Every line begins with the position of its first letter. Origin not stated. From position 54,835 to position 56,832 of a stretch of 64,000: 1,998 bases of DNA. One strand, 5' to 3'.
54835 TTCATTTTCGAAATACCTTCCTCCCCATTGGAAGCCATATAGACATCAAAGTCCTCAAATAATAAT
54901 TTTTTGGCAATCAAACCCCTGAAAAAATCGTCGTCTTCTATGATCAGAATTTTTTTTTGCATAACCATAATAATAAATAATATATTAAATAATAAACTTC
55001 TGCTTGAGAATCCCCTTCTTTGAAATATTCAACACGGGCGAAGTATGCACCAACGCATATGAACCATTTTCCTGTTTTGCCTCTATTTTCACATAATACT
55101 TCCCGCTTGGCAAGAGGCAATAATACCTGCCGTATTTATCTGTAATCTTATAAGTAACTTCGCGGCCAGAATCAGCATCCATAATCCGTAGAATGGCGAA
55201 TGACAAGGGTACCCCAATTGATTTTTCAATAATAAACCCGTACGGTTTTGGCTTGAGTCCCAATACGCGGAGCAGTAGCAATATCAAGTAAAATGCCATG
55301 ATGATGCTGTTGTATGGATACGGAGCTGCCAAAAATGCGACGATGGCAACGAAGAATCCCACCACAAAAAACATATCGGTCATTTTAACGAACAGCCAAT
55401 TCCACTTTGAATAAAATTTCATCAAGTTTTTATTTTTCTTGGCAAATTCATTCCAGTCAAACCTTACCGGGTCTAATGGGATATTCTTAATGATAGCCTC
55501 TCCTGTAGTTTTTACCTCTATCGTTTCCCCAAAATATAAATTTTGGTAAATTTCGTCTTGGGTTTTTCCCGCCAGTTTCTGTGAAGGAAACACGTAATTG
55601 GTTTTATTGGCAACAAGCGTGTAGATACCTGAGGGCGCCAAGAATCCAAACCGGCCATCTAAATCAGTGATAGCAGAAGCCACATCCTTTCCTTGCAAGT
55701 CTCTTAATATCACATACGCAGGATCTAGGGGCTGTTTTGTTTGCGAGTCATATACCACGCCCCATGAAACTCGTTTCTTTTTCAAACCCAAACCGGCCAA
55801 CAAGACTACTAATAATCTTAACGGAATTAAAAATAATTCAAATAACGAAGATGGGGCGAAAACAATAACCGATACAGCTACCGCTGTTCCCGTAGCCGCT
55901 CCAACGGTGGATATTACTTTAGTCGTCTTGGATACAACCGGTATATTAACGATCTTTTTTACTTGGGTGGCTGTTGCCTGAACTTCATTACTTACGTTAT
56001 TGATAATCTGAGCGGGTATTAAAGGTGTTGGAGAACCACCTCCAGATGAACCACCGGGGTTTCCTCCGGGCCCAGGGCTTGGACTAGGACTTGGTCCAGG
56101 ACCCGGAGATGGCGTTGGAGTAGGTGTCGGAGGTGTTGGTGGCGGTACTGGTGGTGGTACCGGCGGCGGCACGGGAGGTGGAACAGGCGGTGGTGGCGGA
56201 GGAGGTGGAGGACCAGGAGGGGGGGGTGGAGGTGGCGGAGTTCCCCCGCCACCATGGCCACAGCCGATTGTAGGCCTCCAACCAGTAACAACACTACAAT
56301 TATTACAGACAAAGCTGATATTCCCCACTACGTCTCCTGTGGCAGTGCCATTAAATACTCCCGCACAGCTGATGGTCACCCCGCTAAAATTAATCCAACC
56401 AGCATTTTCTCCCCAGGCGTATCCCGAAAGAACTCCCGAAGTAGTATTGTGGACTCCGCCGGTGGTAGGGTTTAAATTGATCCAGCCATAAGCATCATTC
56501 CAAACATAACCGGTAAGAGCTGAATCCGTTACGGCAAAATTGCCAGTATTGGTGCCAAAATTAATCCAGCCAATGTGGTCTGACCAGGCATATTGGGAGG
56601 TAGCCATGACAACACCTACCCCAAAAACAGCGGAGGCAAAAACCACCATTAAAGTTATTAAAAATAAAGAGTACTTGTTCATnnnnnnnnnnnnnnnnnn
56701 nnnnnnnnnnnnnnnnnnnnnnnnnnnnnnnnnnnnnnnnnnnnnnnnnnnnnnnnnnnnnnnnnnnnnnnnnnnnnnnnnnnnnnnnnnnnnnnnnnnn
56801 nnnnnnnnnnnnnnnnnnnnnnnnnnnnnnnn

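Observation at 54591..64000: Four-gene surface operon: giant S/T-rich secreted protein, Wzy_C/TPR protein, GW-repeat polyproline membrane protein, orphan CheY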

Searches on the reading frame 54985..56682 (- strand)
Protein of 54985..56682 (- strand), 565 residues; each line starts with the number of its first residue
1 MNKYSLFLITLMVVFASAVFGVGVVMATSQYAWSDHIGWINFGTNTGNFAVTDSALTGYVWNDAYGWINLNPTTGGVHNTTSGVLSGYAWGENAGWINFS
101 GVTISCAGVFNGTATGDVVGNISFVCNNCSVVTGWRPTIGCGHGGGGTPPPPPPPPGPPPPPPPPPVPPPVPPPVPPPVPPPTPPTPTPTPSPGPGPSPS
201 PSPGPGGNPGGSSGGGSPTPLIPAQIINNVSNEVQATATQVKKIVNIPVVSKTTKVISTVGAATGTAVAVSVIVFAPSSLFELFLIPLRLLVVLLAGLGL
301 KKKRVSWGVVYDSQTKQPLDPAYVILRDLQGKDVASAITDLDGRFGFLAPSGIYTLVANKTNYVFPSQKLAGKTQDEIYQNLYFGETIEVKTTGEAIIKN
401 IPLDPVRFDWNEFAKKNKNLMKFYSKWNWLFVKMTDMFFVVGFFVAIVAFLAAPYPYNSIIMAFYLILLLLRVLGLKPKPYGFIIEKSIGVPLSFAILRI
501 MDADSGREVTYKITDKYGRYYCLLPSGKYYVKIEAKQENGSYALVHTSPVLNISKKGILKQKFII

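Call 6: search_protein_families(library=pfam, proteins=[window:54985-56682:-], max_evalue=0.1)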
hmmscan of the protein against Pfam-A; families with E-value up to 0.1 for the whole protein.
window:54985-56682:- (565 aa): 5 families
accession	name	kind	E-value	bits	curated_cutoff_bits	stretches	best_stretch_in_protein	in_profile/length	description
PF13620.12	CarboxypepD_reg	-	1.3e-11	45.1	32.3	2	308-364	4-60/82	Carboxypeptidase regulatory-like domain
PF13715.12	CarbopepD_reg_2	-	1.3e-05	25.5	32.2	1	308-379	3-71/88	CarboxypepD_reg-like domain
PF17210.9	SdrD_B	-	0.0011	19.5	29.7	0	316-374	21-80/112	SdrD B-like domain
PF07210.18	DUF1416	-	0.0029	17.9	23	1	296-358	12-72/97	Protein of unknown function (DUF1416)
PF23194.1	NOMO_5th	-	0.077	13.8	27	0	502-552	25-78/89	NOMO fifth transthyretin-like domain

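Call 7: search_protein_families(library=ncbifam, proteins=[window:54985-56682:-], max_evalue=0.1)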
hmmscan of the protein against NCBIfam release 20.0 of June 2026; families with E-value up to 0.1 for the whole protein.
window:54985-56682:- (565 aa): 2 families
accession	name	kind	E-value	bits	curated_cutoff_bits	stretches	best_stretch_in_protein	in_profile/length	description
NF053607.1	CHU_0125_OmpA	equivalog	0.0018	16.9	620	1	313-374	434-496/639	CHU_0125 family OmpA-like outer membrane integrity protein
NF058648.1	ECF_sub_HI1622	equivalog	0.0084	16.1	100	0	317-357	37-79/180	NikL family nickel/cobalt ECF transporter subunit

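Call 10: find_encoding_contigs(protein=window:54985-56682:-, flank=10000, max_places=6)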
Protein window:54985-56682:- (565 aa): no gene with exactly this product is on record in the collection.

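Call 39: find_homologous_proteins(query=window:54985-56682:-, max_evalue=0.001)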
Query window:54985-56682:- (565 aa): 817 proteins with E <= 0.001 among 8000 candidates; the best 120 are listed.
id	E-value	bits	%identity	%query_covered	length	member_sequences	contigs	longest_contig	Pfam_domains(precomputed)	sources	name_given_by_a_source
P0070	3.4e-240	817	74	58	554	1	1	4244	PF13715.13,PF13620.13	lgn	-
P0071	3.7e-238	810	74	59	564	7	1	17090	PF13715.13,PF13620.13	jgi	-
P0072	2.5e-236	804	73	59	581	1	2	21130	PF13620.13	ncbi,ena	-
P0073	3.5e-187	642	65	59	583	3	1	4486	PF13620.13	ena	-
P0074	5.0e-182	625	43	99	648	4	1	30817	PF13620.13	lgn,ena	-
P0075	1.5e-178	613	62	59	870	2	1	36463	PF13620.13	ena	-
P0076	2.2e-178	613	51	99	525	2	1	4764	PF13620.13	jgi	-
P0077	1.8e-177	609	58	58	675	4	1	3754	PF13620.13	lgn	-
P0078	7.8e-177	607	59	62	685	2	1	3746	PF13620.13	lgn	-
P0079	1.4e-176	607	57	61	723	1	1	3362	PF13620.13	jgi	jgi:hypothetical protein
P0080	4.3e-176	605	52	72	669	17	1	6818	PF13620.13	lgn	-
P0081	1.5e-174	600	61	58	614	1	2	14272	PF13620.13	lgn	-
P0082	2.3e-172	593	60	60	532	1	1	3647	PF13715.13,PF13620.13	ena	-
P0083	1.6e-171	590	56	61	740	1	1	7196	-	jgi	-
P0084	8.3e-171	587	56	61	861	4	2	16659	-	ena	-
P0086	2.1e-168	580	62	51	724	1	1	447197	PF13620.13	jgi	jgi:hypothetical protein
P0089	1.4e-167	577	57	61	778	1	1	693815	PF13620.13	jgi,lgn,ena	-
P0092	9.2e-167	574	58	56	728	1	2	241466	PF13620.13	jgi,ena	jgi:hypothetical protein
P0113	2.1e-161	556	48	100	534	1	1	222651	PF13715.13,PF13620.13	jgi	-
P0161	7.1e-139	482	55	57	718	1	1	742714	PF13715.13,PF13620.13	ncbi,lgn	-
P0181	1.1e-133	465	49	59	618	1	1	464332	PF13715.13,PF13620.13,PF17210.10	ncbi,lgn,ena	ncbi:MAG: carboxypeptidase-like regulatory domain-containing protein [bacterium]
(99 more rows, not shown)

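Call 55: find_encoding_contigs(protein=P0113, flank=10000, max_places=2)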
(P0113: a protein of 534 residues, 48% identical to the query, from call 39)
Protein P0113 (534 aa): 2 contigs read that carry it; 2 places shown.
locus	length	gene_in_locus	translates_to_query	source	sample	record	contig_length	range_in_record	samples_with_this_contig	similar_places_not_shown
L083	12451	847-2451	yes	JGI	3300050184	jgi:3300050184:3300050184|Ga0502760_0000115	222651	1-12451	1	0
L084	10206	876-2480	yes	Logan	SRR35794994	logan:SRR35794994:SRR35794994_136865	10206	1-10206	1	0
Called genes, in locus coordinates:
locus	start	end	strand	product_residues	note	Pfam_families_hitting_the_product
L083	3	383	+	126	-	?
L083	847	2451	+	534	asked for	PF13620:CarboxypepD_reg (weak), PF13715:CarbopepD_reg_2 (faint)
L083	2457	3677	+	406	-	PF00989:PAS (faint), PF13426:PAS_9 (weak), PF00512:HisKA, PF02518:HATPase_c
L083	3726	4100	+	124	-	PF00072:Response_reg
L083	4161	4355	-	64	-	-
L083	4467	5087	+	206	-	PF02163:Peptidase_M50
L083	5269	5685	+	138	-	PF00164:Ribosom_S12_S23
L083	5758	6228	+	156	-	PF00177:Ribosomal_S7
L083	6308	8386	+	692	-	PF00009:GTP_EFTU, PF03144:GTP_EFTU_D2, PF22042:EF-G_D2, PF14492:EFG_III, PF16658:RF3_C, PF03764:EFG_IV, PF00679:EFG_C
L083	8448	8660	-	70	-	-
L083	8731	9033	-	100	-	-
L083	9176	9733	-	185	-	PF02861:Clp_N (weak)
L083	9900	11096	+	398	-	PF00009:GTP_EFTU, PF03144:GTP_EFTU_D2, PF03143:GTP_EFTU_D3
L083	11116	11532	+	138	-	PF00338:Ribosomal_S10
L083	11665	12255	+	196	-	PF00297:Ribosomal_L3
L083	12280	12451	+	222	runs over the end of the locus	PF00573:Ribosomal_L4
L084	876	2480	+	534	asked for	PF13620:CarboxypepD_reg (weak), PF13715:CarbopepD_reg_2 (faint)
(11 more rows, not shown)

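Call 56: find_encoding_contigs(protein=P0089, flank=10000, max_places=2)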
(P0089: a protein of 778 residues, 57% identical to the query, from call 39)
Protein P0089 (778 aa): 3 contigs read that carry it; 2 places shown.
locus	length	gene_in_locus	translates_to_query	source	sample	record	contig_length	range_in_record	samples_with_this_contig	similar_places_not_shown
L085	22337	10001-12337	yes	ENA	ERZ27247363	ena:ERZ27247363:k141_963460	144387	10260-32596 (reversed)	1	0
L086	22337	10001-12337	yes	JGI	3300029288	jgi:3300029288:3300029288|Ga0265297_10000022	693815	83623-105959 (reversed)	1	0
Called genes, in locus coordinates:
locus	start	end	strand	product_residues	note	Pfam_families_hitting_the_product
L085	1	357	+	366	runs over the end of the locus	PF13207:AAA_17 (weak), PF00406:ADK (weak)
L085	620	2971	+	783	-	PF00515:TPR_1 (weak), PF07719:TPR_2 (weak), PF13414:TPR_11, PF13432:TPR_16, PF14559:TPR_19, PF21033:RMD1-3 (weak), PF00515:TPR_1, PF07719:TPR_2 (weak), +8 more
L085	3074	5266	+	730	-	-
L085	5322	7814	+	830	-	-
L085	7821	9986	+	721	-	-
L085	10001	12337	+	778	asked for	PF13620:CarboxypepD_reg (weak)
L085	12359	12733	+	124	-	PF00072:Response_reg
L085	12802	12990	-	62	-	-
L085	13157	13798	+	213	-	PF02163:Peptidase_M50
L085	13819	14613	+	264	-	-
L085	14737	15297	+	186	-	-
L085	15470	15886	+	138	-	PF00164:Ribosom_S12_S23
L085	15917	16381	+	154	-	PF00177:Ribosomal_S7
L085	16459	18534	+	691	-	PF00009:GTP_EFTU, PF03144:GTP_EFTU_D2, PF22042:EF-G_D2, PF14492:EFG_III, PF16658:RF3_C, PF03764:EFG_IV, PF00679:EFG_C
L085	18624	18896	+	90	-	-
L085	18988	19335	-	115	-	-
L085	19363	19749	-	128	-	-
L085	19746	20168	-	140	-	-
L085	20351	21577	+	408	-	PF00009:GTP_EFTU, PF03144:GTP_EFTU_D2, PF03143:GTP_EFTU_D3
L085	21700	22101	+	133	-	PF00338:Ribosomal_S10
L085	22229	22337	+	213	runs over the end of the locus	PF00297:Ribosomal_L3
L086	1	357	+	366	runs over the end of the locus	PF13207:AAA_17 (weak), PF00406:ADK (weak)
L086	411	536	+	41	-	-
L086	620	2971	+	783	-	PF00515:TPR_1 (weak), PF07719:TPR_2 (weak), PF13414:TPR_11, PF13432:TPR_16, PF14559:TPR_19, PF21033:RMD1-3 (weak), PF00515:TPR_1, PF07719:TPR_2 (weak), +8 more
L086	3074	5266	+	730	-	-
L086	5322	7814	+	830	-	-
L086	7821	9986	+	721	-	-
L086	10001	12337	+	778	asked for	PF13620:CarboxypepD_reg (weak)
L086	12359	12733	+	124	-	PF00072:Response_reg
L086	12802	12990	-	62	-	-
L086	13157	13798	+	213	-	PF02163:Peptidase_M50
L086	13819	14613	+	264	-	-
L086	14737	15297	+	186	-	-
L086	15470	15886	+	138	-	PF00164:Ribosom_S12_S23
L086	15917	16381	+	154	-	PF00177:Ribosomal_S7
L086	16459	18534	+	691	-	PF00009:GTP_EFTU, PF03144:GTP_EFTU_D2, PF22042:EF-G_D2, PF14492:EFG_III, PF16658:RF3_C, PF03764:EFG_IV, PF00679:EFG_C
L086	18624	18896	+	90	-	-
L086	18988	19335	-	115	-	-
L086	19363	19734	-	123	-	-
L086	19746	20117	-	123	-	-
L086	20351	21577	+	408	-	PF00009:GTP_EFTU, PF03144:GTP_EFTU_D2, PF03143:GTP_EFTU_D3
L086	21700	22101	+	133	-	PF00338:Ribosomal_S10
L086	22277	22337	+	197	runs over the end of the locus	PF00297:Ribosomal_L3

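Call 57: find_encoding_contigs(protein=P0161, flank=10000, max_places=2)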
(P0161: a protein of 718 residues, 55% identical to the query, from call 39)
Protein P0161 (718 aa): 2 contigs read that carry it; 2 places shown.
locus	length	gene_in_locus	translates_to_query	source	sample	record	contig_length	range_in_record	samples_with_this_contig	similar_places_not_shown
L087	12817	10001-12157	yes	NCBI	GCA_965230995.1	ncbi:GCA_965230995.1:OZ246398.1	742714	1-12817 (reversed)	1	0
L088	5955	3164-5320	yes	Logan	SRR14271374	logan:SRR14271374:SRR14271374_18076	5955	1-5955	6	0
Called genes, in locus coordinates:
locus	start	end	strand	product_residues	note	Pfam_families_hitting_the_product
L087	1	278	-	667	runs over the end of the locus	PF00753:Lactamase_B, PF12706:Lactamase_B_2, PF23023:Anti-Pycsar_Apyc1 (faint), PF22505:RNase_J_b_CASP, PF07521:RMMBL (weak), PF17770:RNase_J_C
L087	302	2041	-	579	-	PF00496:SBP_bac_5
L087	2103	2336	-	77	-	PF03840:SecG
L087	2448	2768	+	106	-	PF00166:Cpn10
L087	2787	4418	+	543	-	PF00118:Cpn60_TCP1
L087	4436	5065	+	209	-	PF04011:LemA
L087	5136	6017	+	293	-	PF01435:Peptidase_M48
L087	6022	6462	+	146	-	-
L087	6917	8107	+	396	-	-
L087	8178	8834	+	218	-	-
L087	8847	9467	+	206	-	PF07690:MFS_1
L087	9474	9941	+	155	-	PF02643:DUF192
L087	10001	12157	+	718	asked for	PF13715:CarbopepD_reg_2 (faint), PF13620:CarboxypepD_reg (weak)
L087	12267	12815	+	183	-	?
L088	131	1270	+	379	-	-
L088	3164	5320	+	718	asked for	PF13715:CarbopepD_reg_2 (faint), PF13620:CarboxypepD_reg (weak)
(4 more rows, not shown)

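Call 66: predict_structure(alignment_id=A4)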
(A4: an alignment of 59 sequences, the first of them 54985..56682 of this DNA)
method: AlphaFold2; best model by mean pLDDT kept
length: 565 residues; sequences in the alignment: 59
mean_pLDDT: 77.8   pTM: 0.45
mean pLDDT of the five models: 77.8, 76.6, 76.4, 76.3, 74.5
residues with pLDDT >= 90: 271; 70-90: 110; 50-70: 88; < 50: 96
segments of 3 or more residues with pLDDT < 50: 144-148, 195-233, 241-273, 415-423
pLDDT, mean of each block of 10 residues (from residue 1): 64 62 81 95 89 96 92 95 97 95 96 96 91 91 52 60 67 65 54 46 39 36 38 50 43 34 38 53 76 68 71 91 95 94 90 96 92 92 95 90 80 49 62 87 95 95 94 77 93 94 94 92 94 91 95 90 95
secondary structure, 60 per line:
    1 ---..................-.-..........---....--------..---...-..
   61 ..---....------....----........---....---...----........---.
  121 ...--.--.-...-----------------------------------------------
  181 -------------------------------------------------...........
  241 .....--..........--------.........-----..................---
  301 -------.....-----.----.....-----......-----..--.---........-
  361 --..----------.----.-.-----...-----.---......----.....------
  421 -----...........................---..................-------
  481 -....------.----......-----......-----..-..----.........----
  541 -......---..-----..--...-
elements in order: H4-21 E25-34 E38-41 E55-57 E59-62 E66-69 E76-79 E84-91 E95-98 E102-104 E109-116 E120-123 E131-133 H230-245 H248-257 H266-274 H280-297 E308-312 E323-327 E333-338 E352-359 E388-390 E400-405 H410-414 H426-452 H456-473 E482-485 E497-502 E508-513 E528-536 E542-547 E562-564

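Call 68: fold_search(model_id=the predicted structure, library=pdb)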
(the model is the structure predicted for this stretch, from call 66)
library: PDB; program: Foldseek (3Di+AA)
matches with E <= 10: 1063; with E <= 0.001: 7
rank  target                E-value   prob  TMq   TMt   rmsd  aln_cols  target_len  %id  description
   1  6fwv_B                1.0e-05  1.00  0.12  0.13  14.8       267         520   17  The Bacillus anthracis TIE protein (released 2018-08-08)
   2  6fwv_A                1.4e-05  1.00  0.12  0.13  15.0       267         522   18  The Bacillus anthracis TIE protein (released 2018-08-08)
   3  10ps                  4.1e-05  1.00  0.13  0.14  14.1       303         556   10  Crystal structure of SdrD A2-A3-B1-B2 domains from Staphylococcus aureus JH1 (released 2026-02-11)
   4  4oq1                  2.2e-04  1.00  0.11  0.19  13.9       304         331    9  Structure of the Streptococcal ancillary pilin (released 2014-04-23)
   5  9c7u_B                2.2e-04  1.00  0.12  0.30  17.7       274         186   10  Structure of the human truncated BOS complex in GDN (released 2024-08-21)
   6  8bdw_H                5.6e-04  1.00  0.12  0.62   5.2       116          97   21  Crystal structure of CnaB2 domain from Lactobacillus plantarum (released 2023-02-22)
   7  8bdw_A                9.7e-04  1.00  0.12  0.63   5.0       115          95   21  Crystal structure of CnaB2 domain from Lactobacillus plantarum (released 2023-02-22)
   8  5aq0_B                1.9e-03  1.00  0.12  0.68   4.1       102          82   20  The structure of the Transthyretin-like domain of the first catalytic domain of the HUMAN Carboxypeptidase D (released 2016-09-28)
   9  1qmu_A                2.3e-03  1.00  0.13  0.19   2.6        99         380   21  Duck carboxypeptidase D domain II (released 2000-10-13)
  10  3irz                  2.5e-03  1.00  0.13  0.18   6.2       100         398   18  Crystal structure of functional region of UafA from Staphylococcus saprophyticus in P212121 form (released 2010-09-08)
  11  5j4m_A                2.7e-03  0.85  0.11  0.22  15.5       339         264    8  Crystal structure of shaft pilin SpaA from Lactobacillus rhamnosus GG - E269A/D295N double mutant (released 2016-07-20)
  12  5hts_A                3.0e-03  0.89  0.11  0.21  14.5       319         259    8  Crystal structure of shaft pilin spaA from Lactobacillus rhamnosus GG - D295N mutant (released 2016-07-20)
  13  3kpt_B                3.8e-03  0.90  0.12  0.19  30.9       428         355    9  Crystal structure of BcpA, the major pilin subunit of Bacillus cereus (released 2009-11-24)
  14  5hts_B                3.8e-03  0.80  0.11  0.21  15.4       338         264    8  Crystal structure of shaft pilin spaA from Lactobacillus rhamnosus GG - D295N mutant (released 2016-07-20)
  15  3kpt_A                4.0e-03  1.00  0.13  0.20   9.0       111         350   18  Crystal structure of BcpA, the major pilin subunit of Bacillus cereus (released 2009-11-24)
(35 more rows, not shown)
